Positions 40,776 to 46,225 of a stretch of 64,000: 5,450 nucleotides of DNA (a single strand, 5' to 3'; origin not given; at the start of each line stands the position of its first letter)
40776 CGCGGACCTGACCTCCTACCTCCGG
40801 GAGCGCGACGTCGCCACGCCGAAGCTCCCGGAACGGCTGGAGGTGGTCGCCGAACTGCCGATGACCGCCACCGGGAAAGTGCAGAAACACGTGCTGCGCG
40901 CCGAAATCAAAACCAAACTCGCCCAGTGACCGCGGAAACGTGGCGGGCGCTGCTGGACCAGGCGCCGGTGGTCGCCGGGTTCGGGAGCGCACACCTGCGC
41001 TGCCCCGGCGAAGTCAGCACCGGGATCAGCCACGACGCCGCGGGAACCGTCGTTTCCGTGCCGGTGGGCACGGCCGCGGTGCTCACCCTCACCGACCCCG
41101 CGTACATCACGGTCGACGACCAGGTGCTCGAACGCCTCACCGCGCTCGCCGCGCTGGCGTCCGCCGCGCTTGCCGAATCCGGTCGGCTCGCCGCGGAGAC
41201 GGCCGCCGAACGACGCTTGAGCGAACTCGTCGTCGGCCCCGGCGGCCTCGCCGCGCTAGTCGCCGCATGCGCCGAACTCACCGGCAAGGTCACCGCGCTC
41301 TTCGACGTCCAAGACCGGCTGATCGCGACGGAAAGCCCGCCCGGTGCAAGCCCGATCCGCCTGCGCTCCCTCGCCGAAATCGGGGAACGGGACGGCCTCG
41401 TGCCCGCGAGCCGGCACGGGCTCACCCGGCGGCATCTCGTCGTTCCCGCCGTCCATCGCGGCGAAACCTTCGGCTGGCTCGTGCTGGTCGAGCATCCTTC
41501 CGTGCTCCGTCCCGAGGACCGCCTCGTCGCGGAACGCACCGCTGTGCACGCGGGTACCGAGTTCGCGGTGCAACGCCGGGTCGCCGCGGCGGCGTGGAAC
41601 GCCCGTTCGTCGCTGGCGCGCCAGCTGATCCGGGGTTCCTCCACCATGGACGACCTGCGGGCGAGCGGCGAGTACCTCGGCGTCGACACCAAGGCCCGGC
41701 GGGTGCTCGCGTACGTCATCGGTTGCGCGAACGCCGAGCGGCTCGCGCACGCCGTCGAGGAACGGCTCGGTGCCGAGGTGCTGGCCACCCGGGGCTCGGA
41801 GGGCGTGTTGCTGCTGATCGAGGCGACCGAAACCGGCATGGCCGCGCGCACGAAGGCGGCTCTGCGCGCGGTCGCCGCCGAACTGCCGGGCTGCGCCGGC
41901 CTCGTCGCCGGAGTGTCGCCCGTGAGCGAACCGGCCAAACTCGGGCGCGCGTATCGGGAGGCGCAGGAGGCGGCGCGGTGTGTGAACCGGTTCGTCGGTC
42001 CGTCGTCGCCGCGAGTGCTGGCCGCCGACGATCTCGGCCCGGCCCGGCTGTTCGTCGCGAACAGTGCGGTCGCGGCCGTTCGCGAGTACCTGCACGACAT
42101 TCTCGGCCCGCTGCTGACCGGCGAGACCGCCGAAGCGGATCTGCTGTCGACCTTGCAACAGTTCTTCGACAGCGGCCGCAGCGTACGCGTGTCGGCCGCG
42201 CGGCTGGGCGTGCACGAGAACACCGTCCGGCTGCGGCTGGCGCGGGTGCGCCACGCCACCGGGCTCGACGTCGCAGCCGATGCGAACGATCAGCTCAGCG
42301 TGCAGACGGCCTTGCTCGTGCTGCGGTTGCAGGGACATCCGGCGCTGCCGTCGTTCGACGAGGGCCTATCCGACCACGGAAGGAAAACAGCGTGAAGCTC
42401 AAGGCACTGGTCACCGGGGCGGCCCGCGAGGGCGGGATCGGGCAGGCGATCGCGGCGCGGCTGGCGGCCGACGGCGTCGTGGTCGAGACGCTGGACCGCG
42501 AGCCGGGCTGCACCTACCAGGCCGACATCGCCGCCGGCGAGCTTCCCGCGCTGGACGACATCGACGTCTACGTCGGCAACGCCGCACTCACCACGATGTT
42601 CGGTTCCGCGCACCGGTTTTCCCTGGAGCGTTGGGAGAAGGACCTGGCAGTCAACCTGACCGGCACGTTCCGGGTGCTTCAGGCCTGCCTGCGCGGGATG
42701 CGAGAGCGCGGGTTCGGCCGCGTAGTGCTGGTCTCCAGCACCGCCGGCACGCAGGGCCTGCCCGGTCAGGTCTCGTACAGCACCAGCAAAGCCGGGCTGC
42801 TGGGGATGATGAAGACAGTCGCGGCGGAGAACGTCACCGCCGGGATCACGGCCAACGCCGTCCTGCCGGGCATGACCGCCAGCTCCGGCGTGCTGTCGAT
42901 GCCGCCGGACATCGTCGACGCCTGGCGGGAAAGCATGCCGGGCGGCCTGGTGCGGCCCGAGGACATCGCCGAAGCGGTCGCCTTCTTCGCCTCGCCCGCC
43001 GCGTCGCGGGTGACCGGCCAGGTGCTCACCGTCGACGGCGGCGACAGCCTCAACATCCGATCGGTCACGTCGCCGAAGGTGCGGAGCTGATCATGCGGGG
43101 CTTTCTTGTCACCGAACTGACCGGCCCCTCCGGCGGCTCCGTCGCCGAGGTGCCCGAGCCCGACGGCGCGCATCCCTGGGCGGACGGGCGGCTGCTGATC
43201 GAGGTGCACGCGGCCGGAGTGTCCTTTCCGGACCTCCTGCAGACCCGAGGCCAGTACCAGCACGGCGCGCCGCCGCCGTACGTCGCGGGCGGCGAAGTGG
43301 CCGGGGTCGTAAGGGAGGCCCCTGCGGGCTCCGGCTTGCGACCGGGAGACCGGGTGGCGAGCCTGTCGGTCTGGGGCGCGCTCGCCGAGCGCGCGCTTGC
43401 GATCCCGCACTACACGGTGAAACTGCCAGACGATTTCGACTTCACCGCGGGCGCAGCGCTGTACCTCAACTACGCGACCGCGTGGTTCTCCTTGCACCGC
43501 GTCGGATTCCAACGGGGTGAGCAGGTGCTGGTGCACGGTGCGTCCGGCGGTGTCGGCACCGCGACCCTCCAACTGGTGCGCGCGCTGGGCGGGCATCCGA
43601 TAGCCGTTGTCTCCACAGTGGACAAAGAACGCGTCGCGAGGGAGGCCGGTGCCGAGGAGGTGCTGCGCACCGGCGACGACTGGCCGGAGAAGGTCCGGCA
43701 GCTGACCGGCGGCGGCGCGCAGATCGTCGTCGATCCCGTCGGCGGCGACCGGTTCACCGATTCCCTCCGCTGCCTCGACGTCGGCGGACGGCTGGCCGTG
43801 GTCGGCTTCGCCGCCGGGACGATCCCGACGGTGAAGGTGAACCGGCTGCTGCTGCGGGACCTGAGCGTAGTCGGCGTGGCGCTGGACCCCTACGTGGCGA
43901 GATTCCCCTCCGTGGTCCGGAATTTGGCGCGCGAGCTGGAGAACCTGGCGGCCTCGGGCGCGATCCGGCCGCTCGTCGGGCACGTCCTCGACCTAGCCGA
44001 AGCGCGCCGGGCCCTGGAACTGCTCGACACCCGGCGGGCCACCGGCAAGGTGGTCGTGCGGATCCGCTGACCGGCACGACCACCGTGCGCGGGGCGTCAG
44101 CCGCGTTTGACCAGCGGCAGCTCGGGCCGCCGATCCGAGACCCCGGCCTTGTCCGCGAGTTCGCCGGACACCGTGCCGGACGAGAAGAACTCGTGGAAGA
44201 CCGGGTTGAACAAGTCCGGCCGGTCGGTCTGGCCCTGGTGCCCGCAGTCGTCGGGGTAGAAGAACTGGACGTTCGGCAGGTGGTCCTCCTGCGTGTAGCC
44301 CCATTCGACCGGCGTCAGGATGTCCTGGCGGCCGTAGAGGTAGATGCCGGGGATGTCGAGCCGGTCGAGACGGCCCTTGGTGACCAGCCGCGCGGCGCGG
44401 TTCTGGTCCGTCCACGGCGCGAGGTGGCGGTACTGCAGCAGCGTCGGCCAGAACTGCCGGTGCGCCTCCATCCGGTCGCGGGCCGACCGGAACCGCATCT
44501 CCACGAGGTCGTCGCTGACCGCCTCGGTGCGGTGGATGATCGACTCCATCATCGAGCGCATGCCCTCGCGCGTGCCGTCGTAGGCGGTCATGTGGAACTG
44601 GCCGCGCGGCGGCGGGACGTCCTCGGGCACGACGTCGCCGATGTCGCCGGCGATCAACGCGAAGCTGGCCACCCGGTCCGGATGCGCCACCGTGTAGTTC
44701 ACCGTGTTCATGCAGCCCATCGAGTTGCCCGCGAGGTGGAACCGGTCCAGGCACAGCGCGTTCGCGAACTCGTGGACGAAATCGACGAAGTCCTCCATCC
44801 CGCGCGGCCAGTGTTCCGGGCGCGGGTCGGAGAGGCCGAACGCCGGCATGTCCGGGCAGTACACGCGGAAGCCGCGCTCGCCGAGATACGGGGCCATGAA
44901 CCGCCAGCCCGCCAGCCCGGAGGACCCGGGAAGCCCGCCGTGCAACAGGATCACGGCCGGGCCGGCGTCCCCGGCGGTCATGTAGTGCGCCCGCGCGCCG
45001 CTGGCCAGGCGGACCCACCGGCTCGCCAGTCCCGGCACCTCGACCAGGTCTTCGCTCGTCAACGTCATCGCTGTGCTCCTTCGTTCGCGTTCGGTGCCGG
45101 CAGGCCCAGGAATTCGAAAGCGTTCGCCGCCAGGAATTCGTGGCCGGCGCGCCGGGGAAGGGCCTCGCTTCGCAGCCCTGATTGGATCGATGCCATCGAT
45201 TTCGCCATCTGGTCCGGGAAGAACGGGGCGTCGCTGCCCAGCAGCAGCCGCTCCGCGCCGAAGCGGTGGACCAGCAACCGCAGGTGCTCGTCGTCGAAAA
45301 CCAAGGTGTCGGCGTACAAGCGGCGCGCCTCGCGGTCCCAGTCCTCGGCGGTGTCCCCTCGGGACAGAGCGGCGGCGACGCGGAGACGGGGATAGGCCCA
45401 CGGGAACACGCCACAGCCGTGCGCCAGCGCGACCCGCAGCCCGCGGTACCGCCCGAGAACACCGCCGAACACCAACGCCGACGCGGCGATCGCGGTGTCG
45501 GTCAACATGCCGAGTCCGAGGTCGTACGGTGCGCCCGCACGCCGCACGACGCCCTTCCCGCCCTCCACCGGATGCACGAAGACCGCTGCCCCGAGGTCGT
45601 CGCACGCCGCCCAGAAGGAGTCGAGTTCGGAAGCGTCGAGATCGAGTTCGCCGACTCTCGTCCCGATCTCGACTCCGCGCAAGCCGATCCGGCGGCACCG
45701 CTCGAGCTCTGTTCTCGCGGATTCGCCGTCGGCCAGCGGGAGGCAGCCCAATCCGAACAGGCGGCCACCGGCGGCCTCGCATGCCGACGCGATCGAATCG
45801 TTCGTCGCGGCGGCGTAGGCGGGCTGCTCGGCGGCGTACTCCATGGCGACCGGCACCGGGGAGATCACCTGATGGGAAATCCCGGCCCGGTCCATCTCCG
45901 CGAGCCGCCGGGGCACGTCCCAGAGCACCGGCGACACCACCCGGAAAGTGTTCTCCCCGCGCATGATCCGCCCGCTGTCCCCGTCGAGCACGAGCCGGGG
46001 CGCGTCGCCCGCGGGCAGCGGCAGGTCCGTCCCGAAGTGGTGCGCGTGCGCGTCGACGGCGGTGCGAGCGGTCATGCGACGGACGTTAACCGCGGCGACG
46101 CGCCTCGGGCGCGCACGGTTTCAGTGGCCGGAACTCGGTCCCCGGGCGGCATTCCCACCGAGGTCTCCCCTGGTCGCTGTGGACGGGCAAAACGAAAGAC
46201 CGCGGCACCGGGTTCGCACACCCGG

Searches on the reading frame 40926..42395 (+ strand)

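Call 28: search_protein_families(library=pfam, proteins=[window:40926-42395:+], max_evalue=0.001)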
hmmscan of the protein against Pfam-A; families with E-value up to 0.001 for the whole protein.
window:40926-42395:+ (489 aa): 3 families
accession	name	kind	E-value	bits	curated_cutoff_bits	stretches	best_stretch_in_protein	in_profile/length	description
PF13556.12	HTH_30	-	6.7e-14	51.9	27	1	406-464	1-58/59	PucR C-terminal helix-turn-helix domain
PF17853.6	GGDEF_2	-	6.9e-10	39.6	24.5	1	241-351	5-115/116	GGDEF-like domain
PF13185.12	GAF_2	-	0.00041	21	28.6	0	161-210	83-132/136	GAF domain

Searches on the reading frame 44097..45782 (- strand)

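Call 28: search_protein_families(library=pfam, proteins=[window:44097-45782:-], max_evalue=0.001)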
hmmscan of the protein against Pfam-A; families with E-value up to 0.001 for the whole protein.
window:44097-45782:- (561 aa): 2 families
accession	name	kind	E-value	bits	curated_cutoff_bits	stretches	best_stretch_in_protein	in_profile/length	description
PF00561.26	Abhydrolase_1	-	6.3e-26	92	25.8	1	277-521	2-244/245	alpha/beta hydrolase fold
PF12146.15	Hydrolase_4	-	1.2e-07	31.8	27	1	276-381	6-111/239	Serine aminopeptidase, S33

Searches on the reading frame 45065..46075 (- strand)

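Call 6: search_protein_families(library=pfam, proteins=[window:45065-46075:-], max_evalue=0.01)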
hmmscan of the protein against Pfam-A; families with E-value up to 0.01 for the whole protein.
window:45065-46075:- (336 aa): 1 family
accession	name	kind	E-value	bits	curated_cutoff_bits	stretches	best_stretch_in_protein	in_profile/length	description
PF04909.20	Amidohydro_2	-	8.2e-30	105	26.4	1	7-325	1-289/289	Amidohydrolase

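Call 8: search_protein_families(library=ncbifam, proteins=[window:45065-46075:-], max_evalue=0.001)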
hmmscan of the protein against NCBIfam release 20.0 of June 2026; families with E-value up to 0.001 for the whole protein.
window:45065-46075:- (336 aa): 0 families
